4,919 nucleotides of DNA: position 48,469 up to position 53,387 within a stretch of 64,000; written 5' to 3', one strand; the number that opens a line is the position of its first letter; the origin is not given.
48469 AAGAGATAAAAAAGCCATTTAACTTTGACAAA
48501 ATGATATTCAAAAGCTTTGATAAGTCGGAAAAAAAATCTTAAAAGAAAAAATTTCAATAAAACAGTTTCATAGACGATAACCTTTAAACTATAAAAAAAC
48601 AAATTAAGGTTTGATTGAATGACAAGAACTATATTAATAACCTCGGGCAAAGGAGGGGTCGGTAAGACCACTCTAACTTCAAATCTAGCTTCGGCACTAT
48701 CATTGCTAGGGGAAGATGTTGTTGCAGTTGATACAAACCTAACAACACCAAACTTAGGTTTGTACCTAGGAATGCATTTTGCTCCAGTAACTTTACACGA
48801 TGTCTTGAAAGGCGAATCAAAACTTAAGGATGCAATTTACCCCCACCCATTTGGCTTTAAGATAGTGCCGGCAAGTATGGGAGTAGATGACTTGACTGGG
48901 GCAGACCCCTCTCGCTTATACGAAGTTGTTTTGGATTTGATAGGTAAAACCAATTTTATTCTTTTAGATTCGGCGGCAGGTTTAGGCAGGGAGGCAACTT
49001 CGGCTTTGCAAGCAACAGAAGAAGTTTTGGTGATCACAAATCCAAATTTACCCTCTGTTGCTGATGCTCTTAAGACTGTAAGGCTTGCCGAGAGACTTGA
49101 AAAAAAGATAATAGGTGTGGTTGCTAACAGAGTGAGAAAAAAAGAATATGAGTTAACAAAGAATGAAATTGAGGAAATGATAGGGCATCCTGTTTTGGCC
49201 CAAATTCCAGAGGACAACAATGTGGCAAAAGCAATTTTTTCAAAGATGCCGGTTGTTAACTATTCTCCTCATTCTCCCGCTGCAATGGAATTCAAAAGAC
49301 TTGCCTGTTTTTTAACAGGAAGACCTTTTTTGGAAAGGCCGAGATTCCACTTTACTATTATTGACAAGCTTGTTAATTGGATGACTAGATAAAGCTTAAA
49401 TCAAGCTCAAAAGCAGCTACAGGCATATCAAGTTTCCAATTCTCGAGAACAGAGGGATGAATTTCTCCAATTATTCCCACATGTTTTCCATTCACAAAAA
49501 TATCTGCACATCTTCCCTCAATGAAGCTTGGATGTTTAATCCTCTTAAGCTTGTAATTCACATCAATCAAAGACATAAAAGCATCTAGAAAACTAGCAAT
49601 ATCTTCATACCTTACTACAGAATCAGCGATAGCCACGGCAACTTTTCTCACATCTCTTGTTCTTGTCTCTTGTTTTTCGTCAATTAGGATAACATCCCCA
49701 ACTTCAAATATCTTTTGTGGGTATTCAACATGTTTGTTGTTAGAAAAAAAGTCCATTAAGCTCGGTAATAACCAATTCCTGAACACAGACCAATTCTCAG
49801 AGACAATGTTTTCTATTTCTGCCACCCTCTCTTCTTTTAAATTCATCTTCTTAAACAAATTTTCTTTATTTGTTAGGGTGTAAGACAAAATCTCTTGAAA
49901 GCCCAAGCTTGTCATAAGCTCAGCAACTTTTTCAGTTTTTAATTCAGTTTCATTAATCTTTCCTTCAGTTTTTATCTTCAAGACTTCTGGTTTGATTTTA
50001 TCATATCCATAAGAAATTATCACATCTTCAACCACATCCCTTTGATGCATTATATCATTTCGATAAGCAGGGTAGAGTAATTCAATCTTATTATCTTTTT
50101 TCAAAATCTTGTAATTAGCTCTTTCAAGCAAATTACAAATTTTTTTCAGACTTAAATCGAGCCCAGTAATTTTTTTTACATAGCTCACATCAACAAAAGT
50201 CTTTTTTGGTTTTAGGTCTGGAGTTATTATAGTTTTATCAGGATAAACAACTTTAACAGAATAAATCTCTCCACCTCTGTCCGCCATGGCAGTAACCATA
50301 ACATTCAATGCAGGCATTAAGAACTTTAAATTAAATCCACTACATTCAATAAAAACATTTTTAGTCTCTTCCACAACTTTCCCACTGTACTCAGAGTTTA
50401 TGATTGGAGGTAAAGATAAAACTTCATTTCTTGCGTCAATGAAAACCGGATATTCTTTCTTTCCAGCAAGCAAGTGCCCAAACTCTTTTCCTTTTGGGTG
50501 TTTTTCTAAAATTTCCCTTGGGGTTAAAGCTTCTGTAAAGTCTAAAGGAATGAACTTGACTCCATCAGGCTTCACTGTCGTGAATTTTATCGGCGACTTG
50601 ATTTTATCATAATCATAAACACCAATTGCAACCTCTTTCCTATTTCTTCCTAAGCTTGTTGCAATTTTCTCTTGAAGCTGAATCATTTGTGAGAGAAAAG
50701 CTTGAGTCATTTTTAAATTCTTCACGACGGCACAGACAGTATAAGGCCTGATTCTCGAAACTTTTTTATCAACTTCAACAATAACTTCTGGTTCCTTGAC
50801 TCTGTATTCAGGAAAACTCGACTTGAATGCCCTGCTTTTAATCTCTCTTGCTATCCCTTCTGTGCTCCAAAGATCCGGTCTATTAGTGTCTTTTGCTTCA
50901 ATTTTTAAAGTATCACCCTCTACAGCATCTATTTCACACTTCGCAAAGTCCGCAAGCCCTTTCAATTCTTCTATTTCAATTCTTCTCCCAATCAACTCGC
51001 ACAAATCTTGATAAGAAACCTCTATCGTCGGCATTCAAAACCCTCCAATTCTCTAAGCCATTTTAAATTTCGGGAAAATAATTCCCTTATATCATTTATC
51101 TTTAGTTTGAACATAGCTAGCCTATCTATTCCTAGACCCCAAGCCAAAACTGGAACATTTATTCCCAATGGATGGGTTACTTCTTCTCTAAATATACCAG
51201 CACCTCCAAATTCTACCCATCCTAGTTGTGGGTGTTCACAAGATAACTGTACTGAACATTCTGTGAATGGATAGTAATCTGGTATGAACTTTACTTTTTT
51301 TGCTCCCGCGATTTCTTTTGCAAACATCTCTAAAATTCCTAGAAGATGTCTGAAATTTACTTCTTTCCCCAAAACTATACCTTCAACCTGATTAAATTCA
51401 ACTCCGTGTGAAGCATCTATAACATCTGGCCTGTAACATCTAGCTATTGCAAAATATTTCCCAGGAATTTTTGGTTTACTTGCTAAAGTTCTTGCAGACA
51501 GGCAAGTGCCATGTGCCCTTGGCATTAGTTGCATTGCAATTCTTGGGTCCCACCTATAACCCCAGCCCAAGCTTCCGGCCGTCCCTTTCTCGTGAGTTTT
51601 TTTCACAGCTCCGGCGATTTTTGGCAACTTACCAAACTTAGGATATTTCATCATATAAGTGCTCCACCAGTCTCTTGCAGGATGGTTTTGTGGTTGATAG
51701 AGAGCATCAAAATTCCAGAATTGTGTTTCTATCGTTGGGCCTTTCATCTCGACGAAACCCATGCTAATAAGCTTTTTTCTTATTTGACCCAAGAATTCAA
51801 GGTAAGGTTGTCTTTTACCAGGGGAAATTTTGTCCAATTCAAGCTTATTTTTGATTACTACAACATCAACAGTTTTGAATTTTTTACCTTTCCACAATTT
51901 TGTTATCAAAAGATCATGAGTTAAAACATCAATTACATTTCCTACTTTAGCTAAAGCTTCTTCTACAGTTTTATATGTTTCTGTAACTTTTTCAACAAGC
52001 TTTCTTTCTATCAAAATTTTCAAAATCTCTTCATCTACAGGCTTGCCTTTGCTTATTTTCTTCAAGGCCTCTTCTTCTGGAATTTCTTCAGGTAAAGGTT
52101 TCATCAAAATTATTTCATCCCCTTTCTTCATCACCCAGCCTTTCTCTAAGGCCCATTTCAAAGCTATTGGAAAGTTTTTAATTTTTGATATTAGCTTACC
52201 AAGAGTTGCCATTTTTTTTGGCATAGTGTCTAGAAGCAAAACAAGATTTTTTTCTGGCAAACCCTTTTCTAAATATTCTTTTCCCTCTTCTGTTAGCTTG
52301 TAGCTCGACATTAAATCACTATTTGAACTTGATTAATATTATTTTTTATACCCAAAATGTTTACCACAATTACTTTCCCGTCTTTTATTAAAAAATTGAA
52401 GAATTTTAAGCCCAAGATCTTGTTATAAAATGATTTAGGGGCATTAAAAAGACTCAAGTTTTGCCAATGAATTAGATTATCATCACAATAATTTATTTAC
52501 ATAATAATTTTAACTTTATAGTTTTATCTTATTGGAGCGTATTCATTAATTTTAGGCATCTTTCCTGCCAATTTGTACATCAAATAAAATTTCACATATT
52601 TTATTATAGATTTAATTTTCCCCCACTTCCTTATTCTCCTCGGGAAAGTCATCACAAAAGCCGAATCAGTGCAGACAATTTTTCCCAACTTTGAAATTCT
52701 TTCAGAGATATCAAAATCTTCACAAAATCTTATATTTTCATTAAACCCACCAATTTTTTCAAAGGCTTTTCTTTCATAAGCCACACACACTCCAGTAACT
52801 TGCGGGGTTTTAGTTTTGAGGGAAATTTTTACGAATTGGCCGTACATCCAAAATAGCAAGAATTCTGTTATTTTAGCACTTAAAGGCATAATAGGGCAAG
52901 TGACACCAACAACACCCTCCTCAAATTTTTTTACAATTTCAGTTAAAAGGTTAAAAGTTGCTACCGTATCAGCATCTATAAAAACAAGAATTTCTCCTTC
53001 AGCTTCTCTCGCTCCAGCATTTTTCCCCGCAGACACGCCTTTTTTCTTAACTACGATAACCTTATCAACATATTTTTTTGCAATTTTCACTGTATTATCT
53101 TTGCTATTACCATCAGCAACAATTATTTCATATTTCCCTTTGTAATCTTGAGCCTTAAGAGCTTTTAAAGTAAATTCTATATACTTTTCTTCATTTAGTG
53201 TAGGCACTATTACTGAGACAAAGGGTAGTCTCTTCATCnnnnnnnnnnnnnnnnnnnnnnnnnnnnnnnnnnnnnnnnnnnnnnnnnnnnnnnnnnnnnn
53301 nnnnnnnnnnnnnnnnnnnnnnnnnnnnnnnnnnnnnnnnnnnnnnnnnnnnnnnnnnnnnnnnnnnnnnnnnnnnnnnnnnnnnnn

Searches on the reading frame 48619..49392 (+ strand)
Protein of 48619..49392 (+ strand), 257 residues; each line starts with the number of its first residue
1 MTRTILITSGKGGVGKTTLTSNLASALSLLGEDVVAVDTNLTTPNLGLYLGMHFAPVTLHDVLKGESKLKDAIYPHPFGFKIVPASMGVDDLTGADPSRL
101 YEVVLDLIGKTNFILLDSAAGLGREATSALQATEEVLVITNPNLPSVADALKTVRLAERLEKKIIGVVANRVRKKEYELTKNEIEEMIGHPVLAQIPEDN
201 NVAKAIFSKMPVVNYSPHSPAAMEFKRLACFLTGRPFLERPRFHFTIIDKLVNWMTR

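Call 57: search_protein_families(library=pfam, max_evalue=0.000001, proteins=[window:48619-49392:+])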
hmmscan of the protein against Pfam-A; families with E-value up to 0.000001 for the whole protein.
window:48619-49392:+ (257 aa): 6 families
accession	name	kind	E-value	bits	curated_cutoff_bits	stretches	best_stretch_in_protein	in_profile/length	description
PF01656.29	CbiA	-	1.4e-23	83.6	25.4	1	5-212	1-125/125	CobQ/CobB/MinD/ParA nucleotide binding domain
PF10609.15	ParA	-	4.5e-20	72.6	27.1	2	2-54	3-55/246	NUBPL iron-transfer P-loop NTPase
PF06564.18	CBP_BcsQ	-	3.9e-12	46.6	21.3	1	8-230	7-231/234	Cellulose biosynthesis protein BcsQ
PF13614.12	AAA_31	-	1e-11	45.6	27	1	3-147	2-154/177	AAA domain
PF00142.24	Fer4_NifH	-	2.5e-11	44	25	0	134-232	142-244/271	4Fe-4S iron sulfur cluster binding proteins, NifH/frxC family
PF13500.12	AAA_26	-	6.7e-09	36.3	27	1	135-203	130-195/198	AAA domain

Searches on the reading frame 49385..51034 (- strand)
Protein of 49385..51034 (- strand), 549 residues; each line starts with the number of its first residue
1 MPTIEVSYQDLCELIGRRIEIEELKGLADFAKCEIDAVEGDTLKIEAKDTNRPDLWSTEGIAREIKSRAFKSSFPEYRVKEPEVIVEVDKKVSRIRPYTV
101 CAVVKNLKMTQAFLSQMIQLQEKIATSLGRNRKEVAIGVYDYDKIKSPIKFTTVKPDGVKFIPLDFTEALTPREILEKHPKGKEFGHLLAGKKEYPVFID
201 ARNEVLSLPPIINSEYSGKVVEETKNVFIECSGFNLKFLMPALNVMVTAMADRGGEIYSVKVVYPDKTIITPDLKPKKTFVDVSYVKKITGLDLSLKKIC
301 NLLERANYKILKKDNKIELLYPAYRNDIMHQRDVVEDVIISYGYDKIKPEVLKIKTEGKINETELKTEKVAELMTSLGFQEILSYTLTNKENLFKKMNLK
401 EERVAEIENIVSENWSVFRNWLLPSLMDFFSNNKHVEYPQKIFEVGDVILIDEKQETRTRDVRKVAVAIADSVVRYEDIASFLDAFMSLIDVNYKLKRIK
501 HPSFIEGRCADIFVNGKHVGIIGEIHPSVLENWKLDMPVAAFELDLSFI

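Call 57: search_protein_families(library=pfam, max_evalue=0.000001, proteins=[window:49385-51034:-])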
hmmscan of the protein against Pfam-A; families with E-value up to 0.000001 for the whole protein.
window:49385-51034:- (549 aa): 3 families
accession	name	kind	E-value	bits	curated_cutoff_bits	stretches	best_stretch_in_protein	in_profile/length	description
PF17759.6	tRNA_synthFbeta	-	2e-44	152.1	22.4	1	350-546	4-214/214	Phenylalanyl tRNA synthetase beta chain CLM domain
PF03484.21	B5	-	2.6e-20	72.8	28.6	1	281-344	3-67/67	tRNA synthetase B5 domain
PF03483.22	B3_4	-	2.6e-09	37.4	29.3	1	115-235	36-128/174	B3/4 domain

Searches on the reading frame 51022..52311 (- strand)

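Call 57: search_protein_families(library=pfam, max_evalue=0.000001, proteins=[window:51022-52311:-])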
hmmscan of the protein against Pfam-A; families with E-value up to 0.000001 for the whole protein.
window:51022-52311:- (429 aa): 1 family
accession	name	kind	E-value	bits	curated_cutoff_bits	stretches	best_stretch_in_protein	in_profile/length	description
PF01409.25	tRNA-synt_2d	-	4.6e-79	265.8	19.8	1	156-421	5-245/246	tRNA synthetases class II core domain (F)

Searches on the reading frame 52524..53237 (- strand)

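Call 58: search_protein_families(library=pfam, max_evalue=0.000001, proteins=[window:52524-53237:-])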
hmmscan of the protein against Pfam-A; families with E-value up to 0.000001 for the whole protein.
window:52524-53237:- (237 aa): 4 families
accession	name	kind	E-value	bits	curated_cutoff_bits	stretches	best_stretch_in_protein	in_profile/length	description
PF00535.33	Glycos_transf_2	-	2e-32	112.9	23.3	1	8-163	1-168/168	Glycosyl transferase family 2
PF13641.12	Glyco_tranf_2_3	-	8.7e-15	55.8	27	1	7-189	3-203/230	Glycosyltransferase like family 2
PF10111.15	Glyco_tranf_2_2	-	2.8e-13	50.4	27.3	1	8-188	1-206/276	Glycosyltransferase like family 2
PF13506.12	Glyco_transf_21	-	1.1e-07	32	21.7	1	75-196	25-152/174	Glycosyl transferase family 21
